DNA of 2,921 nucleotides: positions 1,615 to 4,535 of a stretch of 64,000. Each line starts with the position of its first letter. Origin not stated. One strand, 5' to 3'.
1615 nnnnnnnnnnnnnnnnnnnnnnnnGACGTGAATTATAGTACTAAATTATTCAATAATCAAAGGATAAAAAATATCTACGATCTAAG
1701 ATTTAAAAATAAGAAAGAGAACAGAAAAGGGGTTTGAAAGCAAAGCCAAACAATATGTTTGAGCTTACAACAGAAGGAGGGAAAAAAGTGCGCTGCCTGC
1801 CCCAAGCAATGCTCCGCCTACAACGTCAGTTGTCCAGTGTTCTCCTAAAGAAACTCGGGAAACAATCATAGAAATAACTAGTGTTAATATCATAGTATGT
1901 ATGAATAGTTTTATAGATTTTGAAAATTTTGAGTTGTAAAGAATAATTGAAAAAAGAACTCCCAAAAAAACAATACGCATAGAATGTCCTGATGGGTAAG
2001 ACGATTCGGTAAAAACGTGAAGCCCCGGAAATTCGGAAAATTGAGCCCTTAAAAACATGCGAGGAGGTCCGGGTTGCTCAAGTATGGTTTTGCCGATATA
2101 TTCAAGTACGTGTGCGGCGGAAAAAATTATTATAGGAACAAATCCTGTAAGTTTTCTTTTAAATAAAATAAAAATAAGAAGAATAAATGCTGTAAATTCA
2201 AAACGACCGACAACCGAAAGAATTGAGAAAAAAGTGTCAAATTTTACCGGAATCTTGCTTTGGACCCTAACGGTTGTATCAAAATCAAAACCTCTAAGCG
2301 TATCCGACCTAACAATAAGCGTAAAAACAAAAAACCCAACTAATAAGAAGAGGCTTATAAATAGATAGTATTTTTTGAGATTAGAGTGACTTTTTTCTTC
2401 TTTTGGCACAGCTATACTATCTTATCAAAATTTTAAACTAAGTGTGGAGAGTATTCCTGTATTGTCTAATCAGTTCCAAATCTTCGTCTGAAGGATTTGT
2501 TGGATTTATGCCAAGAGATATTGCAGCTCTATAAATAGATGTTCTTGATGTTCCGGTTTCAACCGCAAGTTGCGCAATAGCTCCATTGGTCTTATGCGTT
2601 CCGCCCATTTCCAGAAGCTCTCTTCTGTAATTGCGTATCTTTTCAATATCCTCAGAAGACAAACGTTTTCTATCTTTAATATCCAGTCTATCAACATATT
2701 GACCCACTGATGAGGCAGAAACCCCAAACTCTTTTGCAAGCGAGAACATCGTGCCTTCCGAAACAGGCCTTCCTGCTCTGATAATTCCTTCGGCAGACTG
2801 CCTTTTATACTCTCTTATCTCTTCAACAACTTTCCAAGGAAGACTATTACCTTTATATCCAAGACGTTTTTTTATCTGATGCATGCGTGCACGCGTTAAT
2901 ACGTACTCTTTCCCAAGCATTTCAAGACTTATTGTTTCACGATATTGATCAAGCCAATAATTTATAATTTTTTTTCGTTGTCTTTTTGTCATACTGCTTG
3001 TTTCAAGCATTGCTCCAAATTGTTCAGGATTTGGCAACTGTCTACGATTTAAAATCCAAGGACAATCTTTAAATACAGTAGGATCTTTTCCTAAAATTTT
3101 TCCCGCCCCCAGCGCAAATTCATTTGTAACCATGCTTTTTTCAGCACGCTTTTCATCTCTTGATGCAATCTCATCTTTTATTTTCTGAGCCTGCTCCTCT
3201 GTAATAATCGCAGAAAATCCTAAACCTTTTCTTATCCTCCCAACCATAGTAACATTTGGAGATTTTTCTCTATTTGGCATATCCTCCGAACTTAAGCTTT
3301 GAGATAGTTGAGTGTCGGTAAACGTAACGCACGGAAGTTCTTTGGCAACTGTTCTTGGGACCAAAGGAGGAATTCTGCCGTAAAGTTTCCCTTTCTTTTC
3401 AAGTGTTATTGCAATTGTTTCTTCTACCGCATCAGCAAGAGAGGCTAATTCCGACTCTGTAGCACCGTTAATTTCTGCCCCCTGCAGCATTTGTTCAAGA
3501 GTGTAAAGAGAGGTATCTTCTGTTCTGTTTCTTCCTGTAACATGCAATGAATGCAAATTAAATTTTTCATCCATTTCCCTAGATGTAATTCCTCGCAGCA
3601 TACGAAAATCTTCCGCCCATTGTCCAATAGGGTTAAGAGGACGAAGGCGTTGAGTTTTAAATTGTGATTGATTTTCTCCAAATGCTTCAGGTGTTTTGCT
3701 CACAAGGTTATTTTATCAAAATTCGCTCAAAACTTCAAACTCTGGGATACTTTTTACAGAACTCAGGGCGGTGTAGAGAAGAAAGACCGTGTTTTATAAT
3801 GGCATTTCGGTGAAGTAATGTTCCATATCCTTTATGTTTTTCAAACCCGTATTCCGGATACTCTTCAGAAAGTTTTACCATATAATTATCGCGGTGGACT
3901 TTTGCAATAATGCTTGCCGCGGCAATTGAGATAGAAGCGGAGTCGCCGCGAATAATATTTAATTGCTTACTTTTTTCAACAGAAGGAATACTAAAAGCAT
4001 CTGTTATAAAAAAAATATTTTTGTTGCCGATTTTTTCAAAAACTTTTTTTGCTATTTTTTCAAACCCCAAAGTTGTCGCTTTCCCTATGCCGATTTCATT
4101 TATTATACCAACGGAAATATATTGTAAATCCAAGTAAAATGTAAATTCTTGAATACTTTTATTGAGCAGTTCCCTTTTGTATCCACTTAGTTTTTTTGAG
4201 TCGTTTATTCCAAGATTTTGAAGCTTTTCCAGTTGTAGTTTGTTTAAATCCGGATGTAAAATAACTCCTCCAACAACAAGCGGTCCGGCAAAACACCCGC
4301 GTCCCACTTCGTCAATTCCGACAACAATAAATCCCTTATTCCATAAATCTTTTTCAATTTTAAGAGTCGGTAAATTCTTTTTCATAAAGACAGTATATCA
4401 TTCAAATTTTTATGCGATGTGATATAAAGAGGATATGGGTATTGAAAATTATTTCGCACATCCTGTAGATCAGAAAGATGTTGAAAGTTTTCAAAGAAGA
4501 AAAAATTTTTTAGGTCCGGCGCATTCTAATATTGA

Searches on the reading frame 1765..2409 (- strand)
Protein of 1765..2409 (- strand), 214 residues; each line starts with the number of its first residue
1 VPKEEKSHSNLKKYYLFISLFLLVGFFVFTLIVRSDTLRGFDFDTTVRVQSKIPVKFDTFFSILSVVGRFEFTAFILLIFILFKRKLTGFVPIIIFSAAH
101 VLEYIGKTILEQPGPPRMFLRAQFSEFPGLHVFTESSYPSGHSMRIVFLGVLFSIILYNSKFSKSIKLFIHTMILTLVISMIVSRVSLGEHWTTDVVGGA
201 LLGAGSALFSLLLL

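Call 4: search_protein_families(library=pfam, proteins=[window:1765-2409:-], max_evalue=1)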
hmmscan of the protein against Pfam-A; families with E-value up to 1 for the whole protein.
window:1765-2409:- (214 aa): 5 families
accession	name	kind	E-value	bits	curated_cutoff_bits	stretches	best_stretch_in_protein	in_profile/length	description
PF01569.27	PAP2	-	1.4e-16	60.9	27.2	1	100-211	13-122/130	PAP2 superfamily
PF14360.12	PAP2_C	-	0.0014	19.6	27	1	140-203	8-65/74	PAP2 superfamily C-terminal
PF14378.12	PAP2_3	-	0.002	18.4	27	1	168-208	149-189/190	PAP2 superfamily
PF11119.13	DUF2633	-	0.21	11.9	25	1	2-32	2-32/43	Protein of unknown function (DUF2633)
PF14015.11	DUF4231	-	0.58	11.1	24.7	0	157-212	5-61/103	Protein of unknown function (DUF4231)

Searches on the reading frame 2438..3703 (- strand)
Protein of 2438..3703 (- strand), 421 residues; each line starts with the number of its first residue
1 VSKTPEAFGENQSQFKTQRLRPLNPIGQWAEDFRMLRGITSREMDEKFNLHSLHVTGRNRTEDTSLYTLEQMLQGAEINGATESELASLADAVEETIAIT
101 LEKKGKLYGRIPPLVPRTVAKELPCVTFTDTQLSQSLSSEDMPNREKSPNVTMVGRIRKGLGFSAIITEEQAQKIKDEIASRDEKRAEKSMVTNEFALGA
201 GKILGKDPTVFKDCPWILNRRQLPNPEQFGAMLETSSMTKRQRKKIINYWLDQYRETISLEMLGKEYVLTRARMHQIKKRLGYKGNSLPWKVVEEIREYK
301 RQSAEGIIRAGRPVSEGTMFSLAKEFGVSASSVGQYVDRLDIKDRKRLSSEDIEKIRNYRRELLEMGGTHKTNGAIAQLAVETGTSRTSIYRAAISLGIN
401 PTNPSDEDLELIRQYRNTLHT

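Call 4: search_protein_families(library=pfam, proteins=[window:2438-3703:-], max_evalue=1)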
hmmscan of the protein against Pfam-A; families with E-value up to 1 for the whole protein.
window:2438-3703:- (421 aa): 7 families
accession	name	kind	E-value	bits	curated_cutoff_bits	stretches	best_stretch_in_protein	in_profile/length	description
PF01418.23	HTH_6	-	0.0011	19.4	28.3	0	373-399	34-60/77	Helix-turn-helix domain, rpiR family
PF02796.21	HTH_7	-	0.0071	16.9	23.8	1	375-392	23-40/45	Helix-turn-helix domain of resolvase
PF08279.18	HTH_11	-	0.014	15.7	25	0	321-340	20-39/55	HTH domain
PF13309.12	HTH_22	-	0.026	15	29.6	0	364-392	32-60/63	HTH domain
PF13518.12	HTH_28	-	0.068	13.7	25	0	311-340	12-36/52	Helix-turn-helix domain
PF21716.3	dnstrm_HI1420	-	0.093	13.1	27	1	366-393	37-63/90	Probable addiction module antidote protein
PF10925.13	DUF2680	-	0.31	11.6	25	1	166-188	32-54/57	Protein of unknown function (DUF2680)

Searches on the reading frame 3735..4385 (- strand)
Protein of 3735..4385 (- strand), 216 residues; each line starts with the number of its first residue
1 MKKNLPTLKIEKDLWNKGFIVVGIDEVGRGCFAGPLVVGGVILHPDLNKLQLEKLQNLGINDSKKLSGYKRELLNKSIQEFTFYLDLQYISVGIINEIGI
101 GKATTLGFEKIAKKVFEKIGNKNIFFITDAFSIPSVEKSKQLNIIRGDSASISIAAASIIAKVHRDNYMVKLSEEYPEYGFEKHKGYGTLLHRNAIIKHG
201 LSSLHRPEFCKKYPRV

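Call 25: find_related_loci(query=window:3735-4385:-, collection=genome_contigs, flank=10000)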
Query window:3735-4385:- (216 aa) in genome_contigs; peptide patterns used: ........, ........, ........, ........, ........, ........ (x = any residue, [..] = any of these).
599 stretches matched a pattern (row limit reached: there are more); 581 encode a relative of the query (tblastn E <= 1e-3); the best 80 are kept; 80 distinct loci.
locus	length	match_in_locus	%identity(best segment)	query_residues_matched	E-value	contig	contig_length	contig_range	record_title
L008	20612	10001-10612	52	4-211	2e-61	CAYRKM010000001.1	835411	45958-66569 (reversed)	MAG TPA_asm: uncultured Gammaproteobacteria bacterium isolate SRP292972_co1_108 genome assembly, contig: NODE_7_length_8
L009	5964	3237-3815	42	5-209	8e-44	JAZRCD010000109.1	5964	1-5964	MAG: Ructibacterium sp. isolate T1900045120_TC20190114.MAGScoT_cleanbin_000020 SGB_4831_k141_3283688, whole genome shotg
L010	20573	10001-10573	44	8-209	3e-43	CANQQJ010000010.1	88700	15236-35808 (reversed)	MAG: uncultured Clostridia bacterium isolate Lapin-012__bin102 genome assembly, contig: Lapin-012__NODE_498_length_88700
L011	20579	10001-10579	44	8-212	9e-43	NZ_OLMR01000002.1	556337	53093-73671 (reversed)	Pseudoruminococcus massiliensis strain Marseille-P3876, whole genome shotgun sequence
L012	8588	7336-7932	43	8-214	6e-43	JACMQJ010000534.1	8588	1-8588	MAG: Candidatus Sericytochromatia bacterium isolate LF-bin-423 FL-bin-423-contig-k141_1554016, whole genome shotgun sequ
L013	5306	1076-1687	45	1-209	2e-42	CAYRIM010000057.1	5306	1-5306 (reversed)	MAG TPA_asm: uncultured Candidatus Saccharibacteria bacterium isolate binchicken_co256_359 genome assembly, contig: NODE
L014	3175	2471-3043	44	8-209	3e-42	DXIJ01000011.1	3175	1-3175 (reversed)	MAG TPA_asm: Candidatus Monoglobus merdigallinarum isolate 5790 ChiHcolR31__C16406_L3175_SAMN08010243, whole genome shot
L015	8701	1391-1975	48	5-209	4e-42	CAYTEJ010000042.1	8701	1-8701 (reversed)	MAG TPA_asm: uncultured Gammaproteobacteria bacterium isolate binchicken_co110_1204 genome assembly, contig: NODE_17823_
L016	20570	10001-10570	45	23-209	8e-42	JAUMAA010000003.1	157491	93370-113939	MAG: Patescibacteria group bacterium isolate P_PATE NODE_71_length_157491_cov_1.986916, whole genome shotgun sequence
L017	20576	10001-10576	44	9-212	1e-41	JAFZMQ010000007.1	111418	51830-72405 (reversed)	MAG: Clostridia bacterium isolate RGIG7905 Water_buffalos_Reticulum.Co__c733415, whole genome shotgun sequence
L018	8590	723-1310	44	3-211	6e-41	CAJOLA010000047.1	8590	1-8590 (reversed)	uncultured Lachnospiraceae bacterium isolate Reindeer_1_mag_27 genome assembly, contig: scaffold_11020, whole genome sho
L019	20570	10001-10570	44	10-213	4e-41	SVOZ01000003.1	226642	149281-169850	MAG: Oscillospiraceae bacterium isolate SIG578 NODE_160_length_226642_cov_4.320367, whole genome shotgun sequence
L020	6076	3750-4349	42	1-212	3e-41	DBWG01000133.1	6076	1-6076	MAG TPA_asm: Ruminococcaceae bacterium UBA1244 UBA1244_contig_135624, whole genome shotgun sequence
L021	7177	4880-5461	44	8-213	3e-41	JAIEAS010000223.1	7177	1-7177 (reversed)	MAG: Clostridia bacterium isolate SC0380_S10_11 SC0380_S10_11_contig_223, whole genome shotgun sequence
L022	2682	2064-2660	46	5-213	3e-41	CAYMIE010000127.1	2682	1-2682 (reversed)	MAG TPA_asm: uncultured Gammaproteobacteria bacterium isolate SRP050083_co3_380 genome assembly, contig: NODE_67003_leng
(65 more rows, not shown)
